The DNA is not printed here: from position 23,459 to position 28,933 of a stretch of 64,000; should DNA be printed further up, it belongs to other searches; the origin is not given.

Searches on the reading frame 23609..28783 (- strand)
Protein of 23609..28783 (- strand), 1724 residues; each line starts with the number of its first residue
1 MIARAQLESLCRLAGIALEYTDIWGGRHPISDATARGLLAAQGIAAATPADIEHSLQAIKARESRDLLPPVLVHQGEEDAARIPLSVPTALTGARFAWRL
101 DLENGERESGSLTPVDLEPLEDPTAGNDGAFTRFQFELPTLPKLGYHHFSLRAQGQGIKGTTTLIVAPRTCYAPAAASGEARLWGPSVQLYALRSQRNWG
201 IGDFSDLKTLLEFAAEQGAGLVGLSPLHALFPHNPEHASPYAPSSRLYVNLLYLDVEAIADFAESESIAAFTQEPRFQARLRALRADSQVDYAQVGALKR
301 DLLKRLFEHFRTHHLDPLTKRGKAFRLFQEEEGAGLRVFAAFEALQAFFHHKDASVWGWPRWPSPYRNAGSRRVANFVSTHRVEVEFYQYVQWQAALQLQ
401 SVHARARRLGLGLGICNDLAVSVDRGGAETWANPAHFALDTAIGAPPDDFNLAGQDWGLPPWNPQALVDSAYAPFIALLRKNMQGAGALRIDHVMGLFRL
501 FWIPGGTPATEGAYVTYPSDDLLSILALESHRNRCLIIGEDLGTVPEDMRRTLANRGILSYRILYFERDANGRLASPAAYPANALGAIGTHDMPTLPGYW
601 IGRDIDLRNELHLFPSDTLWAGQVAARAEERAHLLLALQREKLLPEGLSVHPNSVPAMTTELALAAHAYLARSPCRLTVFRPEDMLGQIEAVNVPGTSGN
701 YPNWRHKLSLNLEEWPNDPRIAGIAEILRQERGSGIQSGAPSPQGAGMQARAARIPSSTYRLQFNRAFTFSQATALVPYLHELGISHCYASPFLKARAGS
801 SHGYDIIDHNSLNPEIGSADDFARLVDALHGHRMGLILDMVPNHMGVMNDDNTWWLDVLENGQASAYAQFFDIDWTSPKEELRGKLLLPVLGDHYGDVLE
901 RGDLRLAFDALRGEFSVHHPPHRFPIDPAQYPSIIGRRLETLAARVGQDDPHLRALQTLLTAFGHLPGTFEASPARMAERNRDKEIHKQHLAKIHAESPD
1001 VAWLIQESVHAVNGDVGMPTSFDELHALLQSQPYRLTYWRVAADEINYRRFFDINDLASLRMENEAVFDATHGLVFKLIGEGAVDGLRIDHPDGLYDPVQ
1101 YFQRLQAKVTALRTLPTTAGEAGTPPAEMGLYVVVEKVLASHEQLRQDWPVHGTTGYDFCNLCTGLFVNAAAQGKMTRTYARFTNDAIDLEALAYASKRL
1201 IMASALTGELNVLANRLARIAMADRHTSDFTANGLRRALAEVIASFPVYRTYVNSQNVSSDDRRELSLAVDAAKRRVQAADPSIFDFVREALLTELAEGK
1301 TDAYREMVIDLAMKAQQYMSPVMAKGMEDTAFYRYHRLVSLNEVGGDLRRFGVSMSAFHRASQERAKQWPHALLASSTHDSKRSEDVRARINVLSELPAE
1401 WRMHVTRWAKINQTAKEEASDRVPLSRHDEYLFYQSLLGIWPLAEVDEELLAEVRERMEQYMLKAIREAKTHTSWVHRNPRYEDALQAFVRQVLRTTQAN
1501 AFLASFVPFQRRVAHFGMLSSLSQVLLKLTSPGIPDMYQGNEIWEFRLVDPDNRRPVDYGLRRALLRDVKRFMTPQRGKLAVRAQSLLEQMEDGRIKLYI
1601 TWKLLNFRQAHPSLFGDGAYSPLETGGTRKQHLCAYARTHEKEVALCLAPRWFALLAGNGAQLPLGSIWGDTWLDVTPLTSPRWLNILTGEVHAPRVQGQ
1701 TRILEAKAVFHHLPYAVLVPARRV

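Call 73: search_protein_families(library=pfam, proteins=[window:23609-28783:-], max_evalue=0.00001)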
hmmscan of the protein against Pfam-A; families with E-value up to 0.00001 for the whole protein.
window:23609-28783:- (1724 aa): 3 families
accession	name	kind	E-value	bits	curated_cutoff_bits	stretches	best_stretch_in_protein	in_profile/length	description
PF02446.23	Glyco_hydro_77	-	4.2e-119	398.9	25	1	188-709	1-460/465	4-alpha-glucanotransferase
PF00128.31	Alpha-amylase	-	4e-21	76.2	22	1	777-883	25-122/446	Alpha amylase, catalytic domain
PF21226.3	MalQ_N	-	3.6e-14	53.3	24.1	1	68-168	1-91/91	MalQ N-terminal beta sandwich domain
